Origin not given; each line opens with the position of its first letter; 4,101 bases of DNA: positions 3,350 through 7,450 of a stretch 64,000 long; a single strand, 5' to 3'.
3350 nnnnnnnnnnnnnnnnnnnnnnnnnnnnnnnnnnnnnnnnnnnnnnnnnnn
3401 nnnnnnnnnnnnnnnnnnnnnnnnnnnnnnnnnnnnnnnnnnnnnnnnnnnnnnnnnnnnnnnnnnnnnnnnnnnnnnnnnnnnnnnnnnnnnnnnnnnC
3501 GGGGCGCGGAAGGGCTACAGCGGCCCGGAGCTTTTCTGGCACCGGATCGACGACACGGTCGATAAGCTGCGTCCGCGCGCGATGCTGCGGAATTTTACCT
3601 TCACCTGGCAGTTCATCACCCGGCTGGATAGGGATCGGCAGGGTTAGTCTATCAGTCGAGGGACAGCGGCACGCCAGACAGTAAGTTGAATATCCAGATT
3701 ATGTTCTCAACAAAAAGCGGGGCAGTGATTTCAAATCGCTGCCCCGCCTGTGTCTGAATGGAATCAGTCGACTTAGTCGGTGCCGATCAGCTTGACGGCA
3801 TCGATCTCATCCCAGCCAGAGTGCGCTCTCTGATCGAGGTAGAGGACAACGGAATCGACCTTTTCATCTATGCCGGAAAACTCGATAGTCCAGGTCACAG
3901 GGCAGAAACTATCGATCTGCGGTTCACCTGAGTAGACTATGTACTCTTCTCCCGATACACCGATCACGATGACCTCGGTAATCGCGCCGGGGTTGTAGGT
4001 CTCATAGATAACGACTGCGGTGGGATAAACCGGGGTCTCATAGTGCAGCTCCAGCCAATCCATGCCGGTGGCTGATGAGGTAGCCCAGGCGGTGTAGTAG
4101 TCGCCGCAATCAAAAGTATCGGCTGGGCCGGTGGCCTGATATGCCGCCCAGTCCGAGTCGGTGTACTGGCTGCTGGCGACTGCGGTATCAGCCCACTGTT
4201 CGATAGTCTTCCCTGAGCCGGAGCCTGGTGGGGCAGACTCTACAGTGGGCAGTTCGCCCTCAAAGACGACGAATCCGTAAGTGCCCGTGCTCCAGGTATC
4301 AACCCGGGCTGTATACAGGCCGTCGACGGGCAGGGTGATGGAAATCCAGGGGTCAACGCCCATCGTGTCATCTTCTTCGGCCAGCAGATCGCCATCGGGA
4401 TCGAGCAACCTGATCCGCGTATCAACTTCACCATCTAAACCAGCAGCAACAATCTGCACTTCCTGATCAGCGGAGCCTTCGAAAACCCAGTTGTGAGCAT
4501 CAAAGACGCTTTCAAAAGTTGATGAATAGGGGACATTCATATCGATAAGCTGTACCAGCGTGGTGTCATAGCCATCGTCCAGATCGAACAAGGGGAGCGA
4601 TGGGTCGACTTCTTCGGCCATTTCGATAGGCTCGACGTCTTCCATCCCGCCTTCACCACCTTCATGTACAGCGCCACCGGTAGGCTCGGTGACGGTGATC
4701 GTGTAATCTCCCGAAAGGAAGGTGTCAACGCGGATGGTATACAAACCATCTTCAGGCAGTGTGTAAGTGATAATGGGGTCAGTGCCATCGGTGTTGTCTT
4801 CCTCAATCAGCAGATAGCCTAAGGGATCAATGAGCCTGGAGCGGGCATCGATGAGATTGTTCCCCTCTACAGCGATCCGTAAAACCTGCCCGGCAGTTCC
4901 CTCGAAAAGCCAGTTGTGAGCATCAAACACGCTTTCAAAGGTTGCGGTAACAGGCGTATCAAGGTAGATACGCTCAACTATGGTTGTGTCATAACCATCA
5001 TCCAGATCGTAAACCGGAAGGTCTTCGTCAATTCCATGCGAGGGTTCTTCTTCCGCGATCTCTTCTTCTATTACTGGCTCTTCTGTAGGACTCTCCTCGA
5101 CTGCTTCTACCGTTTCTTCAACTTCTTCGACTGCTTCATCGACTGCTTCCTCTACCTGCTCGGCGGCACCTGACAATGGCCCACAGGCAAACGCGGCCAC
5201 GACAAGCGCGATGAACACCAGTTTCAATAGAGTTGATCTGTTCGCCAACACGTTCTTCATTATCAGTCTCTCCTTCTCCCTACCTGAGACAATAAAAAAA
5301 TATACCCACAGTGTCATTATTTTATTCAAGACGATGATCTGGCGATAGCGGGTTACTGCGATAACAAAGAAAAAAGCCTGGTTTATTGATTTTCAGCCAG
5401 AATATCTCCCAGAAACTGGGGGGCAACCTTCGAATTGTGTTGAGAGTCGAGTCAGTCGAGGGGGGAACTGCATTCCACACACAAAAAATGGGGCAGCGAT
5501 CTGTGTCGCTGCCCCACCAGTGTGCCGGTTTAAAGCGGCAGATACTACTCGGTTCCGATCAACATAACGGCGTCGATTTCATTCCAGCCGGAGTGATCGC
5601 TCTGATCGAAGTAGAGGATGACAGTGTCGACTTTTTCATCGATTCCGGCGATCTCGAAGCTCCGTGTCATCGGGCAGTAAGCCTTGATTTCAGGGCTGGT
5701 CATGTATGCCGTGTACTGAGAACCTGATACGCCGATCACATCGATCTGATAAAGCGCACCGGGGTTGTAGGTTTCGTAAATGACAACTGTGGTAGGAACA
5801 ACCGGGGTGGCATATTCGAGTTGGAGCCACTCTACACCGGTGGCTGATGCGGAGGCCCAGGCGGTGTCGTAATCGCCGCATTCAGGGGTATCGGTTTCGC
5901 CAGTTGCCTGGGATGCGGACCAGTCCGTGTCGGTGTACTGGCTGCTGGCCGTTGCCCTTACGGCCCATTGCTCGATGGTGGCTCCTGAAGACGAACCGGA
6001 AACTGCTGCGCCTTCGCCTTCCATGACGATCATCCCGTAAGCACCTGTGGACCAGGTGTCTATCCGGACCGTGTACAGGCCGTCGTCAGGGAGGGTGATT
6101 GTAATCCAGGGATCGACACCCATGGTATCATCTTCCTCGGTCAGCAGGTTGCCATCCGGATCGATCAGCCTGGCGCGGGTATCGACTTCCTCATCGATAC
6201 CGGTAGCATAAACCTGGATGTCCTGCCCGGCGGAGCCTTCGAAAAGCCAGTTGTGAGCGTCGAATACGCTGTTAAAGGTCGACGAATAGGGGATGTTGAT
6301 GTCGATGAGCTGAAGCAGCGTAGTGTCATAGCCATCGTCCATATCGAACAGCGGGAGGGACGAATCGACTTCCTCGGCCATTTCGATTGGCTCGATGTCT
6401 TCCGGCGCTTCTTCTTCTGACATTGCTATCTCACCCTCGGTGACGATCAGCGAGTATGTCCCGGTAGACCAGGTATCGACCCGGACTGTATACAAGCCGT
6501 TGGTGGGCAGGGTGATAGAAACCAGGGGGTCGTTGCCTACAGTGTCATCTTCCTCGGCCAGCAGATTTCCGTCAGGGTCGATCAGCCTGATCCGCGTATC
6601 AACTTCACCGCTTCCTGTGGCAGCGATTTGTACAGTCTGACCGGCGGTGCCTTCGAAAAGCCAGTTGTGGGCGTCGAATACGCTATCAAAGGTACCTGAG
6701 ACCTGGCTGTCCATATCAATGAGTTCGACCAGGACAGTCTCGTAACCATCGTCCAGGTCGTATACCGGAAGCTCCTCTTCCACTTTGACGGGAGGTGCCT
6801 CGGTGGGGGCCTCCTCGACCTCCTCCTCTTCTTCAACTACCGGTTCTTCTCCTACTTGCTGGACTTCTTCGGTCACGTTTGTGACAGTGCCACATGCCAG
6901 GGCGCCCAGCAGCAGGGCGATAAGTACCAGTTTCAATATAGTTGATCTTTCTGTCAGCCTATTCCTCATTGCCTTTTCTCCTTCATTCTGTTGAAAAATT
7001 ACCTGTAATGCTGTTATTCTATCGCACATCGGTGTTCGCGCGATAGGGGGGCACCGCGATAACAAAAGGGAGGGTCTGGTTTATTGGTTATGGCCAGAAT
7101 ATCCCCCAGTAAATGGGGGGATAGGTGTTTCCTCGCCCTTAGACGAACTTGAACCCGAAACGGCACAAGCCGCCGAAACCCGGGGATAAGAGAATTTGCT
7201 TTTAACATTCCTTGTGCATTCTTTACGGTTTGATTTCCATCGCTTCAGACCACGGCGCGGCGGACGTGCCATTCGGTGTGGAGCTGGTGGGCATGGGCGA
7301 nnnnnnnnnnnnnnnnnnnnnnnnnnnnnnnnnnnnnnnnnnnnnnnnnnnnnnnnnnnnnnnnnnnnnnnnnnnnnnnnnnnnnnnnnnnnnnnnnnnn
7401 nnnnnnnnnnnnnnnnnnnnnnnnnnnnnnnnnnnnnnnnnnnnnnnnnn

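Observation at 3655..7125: Tandem duplication of a lipoprotein gene unit (2x PPC-like domains plus unknown C-terminal domain) including its terminator and an upstream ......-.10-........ motif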

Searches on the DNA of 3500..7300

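Call 7: search_rna_families(source=window, start=3500, end=7300, threshold=evalue, max_evalue=10)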
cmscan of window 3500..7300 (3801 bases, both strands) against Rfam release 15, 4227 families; matches with E-value up to 10: 2.
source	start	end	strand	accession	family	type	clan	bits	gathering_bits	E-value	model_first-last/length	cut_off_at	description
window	6015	6097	+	RF00604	SNORD88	Gene; snRNA; snoRNA; CD-box;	CL00071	17.9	46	2.8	1-91/91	no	Small nucleolar RNA SNORD88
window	3714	3751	+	RF04237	mir-1490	Gene; miRNA;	-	15.3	75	9.3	1-77/77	no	mir-1490 microRNA precursor family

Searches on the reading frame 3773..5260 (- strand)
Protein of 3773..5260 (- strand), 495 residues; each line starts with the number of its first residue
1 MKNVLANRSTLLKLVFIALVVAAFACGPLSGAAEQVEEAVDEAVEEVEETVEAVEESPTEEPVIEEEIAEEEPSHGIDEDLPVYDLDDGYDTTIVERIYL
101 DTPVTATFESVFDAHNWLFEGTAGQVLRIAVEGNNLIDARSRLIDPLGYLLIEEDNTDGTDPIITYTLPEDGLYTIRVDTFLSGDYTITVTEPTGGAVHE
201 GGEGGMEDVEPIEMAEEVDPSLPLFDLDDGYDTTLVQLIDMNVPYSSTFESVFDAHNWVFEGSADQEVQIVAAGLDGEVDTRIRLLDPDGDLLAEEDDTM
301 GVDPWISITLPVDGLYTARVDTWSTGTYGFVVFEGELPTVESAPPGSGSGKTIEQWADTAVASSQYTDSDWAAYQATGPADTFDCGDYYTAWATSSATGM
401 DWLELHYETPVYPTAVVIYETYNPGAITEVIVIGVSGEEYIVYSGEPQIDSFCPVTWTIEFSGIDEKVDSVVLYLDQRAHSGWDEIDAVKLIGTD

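Call 3: search_protein_families(library=pfam, proteins=[window:3773-5260:-], max_evalue=1)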
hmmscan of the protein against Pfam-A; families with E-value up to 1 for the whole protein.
window:3773-5260:- (495 aa): 2 families
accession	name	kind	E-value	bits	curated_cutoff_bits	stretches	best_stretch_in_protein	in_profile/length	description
PF04151.21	PPC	-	2.8e-13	51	25.9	2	258-321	5-69/70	Bacterial pre-peptidase C-terminal domain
PF24135.1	DUF7402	-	0.011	16.3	27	1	359-423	7-69/133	Domain of unknown function (DUF7402)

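Call 16: search_protein_families(library=ncbifam, proteins=[window:3773-5260:-], max_evalue=1)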
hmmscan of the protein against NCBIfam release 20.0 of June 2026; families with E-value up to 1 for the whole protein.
window:3773-5260:- (495 aa): 2 families
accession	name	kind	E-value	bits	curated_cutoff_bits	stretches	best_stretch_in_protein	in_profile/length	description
NF041940.1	choice_anch_X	domain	6.1e-05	22.7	25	1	169-191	14-36/37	choice-of-anchor X domain-containing protein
NF041350.1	XopK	equivalog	0.055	11.9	1000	1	18-68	76-128/876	type III secretion system effector XopK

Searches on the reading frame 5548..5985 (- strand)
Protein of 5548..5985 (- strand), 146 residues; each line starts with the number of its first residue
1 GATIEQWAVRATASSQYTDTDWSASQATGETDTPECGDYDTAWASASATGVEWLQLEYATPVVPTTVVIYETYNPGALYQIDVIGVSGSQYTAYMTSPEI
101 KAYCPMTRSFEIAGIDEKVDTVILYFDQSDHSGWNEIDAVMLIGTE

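Call 15: search_solved_structures(query=window:5548-5985:-, max_evalue=10, show_alignments=3)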
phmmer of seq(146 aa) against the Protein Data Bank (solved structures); distinct sequences matched with E-value up to 10: 0.

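Call 21: search_solved_structures(query=A3, max_evalue=10, show_alignments=3)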
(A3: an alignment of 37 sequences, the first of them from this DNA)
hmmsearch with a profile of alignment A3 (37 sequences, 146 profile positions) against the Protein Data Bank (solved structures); distinct sequences matched with E-value up to 10: 23.
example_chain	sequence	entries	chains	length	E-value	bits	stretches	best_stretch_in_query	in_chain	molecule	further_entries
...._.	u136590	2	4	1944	0.011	18.7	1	5-144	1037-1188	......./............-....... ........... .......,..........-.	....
2rva_A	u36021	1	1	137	0.053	16.5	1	25-126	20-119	Glucanase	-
4zz5_A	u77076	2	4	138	0.054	16.5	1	25-126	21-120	Glucanase/chitosanase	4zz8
7y5n_C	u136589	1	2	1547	0.058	16.4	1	5-144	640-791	Pappalysin-1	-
8a7d_C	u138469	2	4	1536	0.062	16.3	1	5-144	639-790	Pappalysin-1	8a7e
7ufg_A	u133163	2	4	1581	0.062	16.3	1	5-144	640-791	Pappalysin-1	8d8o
8hgg_C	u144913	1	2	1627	0.065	16.2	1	5-144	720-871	Pappalysin-1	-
8pel_I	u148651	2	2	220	0.22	14.5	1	64-98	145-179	Putative exosome 3'->5 protein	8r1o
7s0p_M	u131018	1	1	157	0.24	14.4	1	10-68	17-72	Coagulation factor VIII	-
4mo3_M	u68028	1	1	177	0.29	14.1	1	10-68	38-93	Coagulation factor VIII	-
4pt6_A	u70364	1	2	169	0.51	13.3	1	18-68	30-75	Coagulation factor VIII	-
4xzu_M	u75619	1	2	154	0.53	13.3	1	20-68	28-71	Coagulation factor VIII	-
9d5d_M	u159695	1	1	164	0.55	13.2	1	21-68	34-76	Factor VIIIa light chain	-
3hnb_M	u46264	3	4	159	0.56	13.2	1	20-68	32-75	Coagulation factor VIII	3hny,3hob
1iqd_C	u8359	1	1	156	0.58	13.1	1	20-68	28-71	HUMAN FACTOR VIII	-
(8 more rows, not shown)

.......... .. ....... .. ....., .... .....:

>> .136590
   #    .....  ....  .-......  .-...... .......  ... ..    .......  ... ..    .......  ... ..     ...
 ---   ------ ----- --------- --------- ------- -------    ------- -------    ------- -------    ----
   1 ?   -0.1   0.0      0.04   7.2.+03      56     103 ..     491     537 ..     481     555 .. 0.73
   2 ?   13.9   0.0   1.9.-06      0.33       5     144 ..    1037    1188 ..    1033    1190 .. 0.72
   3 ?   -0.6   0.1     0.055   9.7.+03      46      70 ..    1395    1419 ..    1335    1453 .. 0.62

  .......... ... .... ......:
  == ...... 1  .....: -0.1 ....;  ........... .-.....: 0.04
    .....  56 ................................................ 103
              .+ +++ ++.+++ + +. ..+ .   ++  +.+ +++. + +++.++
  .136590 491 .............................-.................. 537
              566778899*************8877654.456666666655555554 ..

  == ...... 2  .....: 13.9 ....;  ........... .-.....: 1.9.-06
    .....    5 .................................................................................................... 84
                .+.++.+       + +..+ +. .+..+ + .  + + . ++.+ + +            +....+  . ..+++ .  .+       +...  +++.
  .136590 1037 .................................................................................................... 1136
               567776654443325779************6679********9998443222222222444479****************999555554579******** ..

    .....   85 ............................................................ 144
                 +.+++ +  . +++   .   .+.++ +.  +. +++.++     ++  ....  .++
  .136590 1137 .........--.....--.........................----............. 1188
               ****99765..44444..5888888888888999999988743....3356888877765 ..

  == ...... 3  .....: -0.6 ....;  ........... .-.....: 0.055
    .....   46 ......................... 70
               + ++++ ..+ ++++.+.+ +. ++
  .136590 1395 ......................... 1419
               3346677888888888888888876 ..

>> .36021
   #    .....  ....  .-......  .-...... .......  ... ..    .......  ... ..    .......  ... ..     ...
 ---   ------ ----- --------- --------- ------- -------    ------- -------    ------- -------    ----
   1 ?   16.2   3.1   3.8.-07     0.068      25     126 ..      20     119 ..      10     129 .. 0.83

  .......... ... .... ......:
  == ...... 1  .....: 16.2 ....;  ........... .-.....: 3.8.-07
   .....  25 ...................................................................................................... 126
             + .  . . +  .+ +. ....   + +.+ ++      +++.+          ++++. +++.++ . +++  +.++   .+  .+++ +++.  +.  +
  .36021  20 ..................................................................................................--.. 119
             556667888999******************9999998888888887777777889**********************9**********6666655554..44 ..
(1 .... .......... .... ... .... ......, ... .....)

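Call 33: predict_structure(alignment_id=A3)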
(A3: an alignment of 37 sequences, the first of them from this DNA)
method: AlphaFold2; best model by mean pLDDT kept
length: 146 residues; sequences in the alignment: 37
mean_pLDDT: 96.4   pTM: 0.91
mean pLDDT of the five models: 96.4, 96.1, 94.0, 93.0, 92.5
residues with pLDDT >= 90: 136; 70-90: 10; 50-70: 0; < 50: 0
segments of 3 or more residues with pLDDT < 50: none
pLDDT, mean of each block of 10 residues (from residue 1): 98 95 98 92 96 98 99 96 99 96 94 98 96 94 98
secondary structure, 60 per line:
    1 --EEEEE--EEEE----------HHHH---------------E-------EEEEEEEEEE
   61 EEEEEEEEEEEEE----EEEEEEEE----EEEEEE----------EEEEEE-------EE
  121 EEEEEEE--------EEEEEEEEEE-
elements in order: E3-7 E10-13 H24-27 E51-73 E78-85 E90-95 E106-111 E119-127 E136-145

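Call 38: fold_search(model_id=the predicted structure, library=pdb)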
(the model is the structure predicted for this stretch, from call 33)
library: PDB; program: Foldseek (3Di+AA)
matches with E <= 10: 1760; with E <= 0.001: 126
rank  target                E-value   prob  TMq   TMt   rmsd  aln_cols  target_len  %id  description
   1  7ufg_A                4.1e-09  1.00  0.80  0.11   2.6       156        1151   23  Cryo-EM structure of PAPP-A in complex with IGFBP5 (released 2022-09-28)
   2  7ufg_B                7.5e-09  1.00  0.80  0.11   2.8       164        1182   23  Cryo-EM structure of PAPP-A in complex with IGFBP5 (released 2022-09-28)
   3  8a7e_C                8.4e-09  1.00  0.73  0.08   4.3       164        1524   24  PAPP-A dimer in complex with its inhibitor STC2 (released 2022-11-02)
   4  8a7d_C                8.1e-08  1.00  0.75  0.13   4.1       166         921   23  Partial dimer complex of PAPP-A and its inhibitor STC2 (released 2022-11-02)
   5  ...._B                8.5e-08  1.00  0.76  0.12   4.3       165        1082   22  Structure of 1:1 PAPP-A.STC2 complex(half map) (released 2023-01-11)
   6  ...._A                2.3e-07  1.00  0.74  0.08   4.2       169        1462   22  Structure of 2:2 PAPP-A.STC2 complex (released 2023-01-11)
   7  7y5n_C                2.6e-07  1.00  0.76  0.11   4.1       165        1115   23  Structure of 1:1 PAPP-A.ProMBP complex(half map) (released 2023-01-11)
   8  4zxe_C                2.3e-06  1.00  0.70  0.74   3.3       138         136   19  X-ray crystal structure of chitosan-binding module 1 derived from chitosanase/glucanase from Paenibacillus sp. IK-5. (released 2016-04-13)
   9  7jjc_A                4.0e-06  1.00  0.58  0.54   5.6       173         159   17  Crystal structure of neuropilin-1 b1 domain in complex with SARS-CoV-2 S1 C-end rule (CendR) peptide (released 2020-10-28)
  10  4zxe_A                4.5e-06  1.00  0.68  0.75   3.3       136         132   18  X-ray crystal structure of chitosan-binding module 1 derived from chitosanase/glucanase from Paenibacillus sp. IK-5. (released 2016-04-13)
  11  4zy9_A                5.0e-06  1.00  0.69  0.76   3.4       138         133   19  X-ray crystal structure of selenomethionine-labelled V110M mutant of chitosan-binding module 1 derived from chitosanas (released 2016-04-13)
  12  8d8o_A                5.6e-06  1.00  0.76  0.28   3.4       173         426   12  Cryo-EM structure of substrate unbound PAPP-A (released 2022-09-28)
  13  2v72                  8.3e-06  1.00  0.62  0.66   4.1       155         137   16  The structure of the family 32 CBM from C. perfringens NanJ in complex with galactose (released 2007-08-21)
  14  3nng_A                2.0e-05  1.00  0.63  0.60   5.3       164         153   16  Crystal structure of the F5/8 type C domain of Q5LFR2_BACFN protein from Bacteroides fragilis. Northeast Structural Ge (released 2010-08-18)
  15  1iqd_C                2.0e-05  1.00  0.56  0.53   5.1       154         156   16  Human Factor VIII C2 Domain complexed to human monoclonal BO2C11 Fab. (released 2001-08-15)
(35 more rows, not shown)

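Call 57: search_protein_representatives(alignment_id=A3)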
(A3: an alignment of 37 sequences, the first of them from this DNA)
Query: 37 sequences, 146 profile positions. Proteins with E-value up to 0.001 (for the whole library): 5415; up to 1e-10: 4044; up to 1e-30: 1814. The best 150 are listed.
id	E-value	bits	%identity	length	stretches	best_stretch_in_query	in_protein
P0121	5.3e-191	642.6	-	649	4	2-145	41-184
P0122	1.4e-164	556.9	-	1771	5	4-145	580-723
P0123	1.8e-157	533.8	-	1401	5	6-145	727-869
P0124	3.2e-155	526.5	-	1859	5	9-144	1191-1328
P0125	3.1e-154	523.3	-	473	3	3-145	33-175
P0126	9.2e-149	505.6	-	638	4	3-145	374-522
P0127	1.2e-145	495.5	-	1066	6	5-145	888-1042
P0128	9.3e-140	476.4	-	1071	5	4-145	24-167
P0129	2.7e-131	448.9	-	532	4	5-144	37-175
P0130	5.8e-127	434.9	-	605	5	21-145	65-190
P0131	2.6e-117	403.6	-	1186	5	19-145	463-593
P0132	4.2e-116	399.6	-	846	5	18-144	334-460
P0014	6.9e-116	398.9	-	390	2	2-145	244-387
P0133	1.2e-109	378.6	-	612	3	17-145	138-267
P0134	9.2e-107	369.3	-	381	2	3-145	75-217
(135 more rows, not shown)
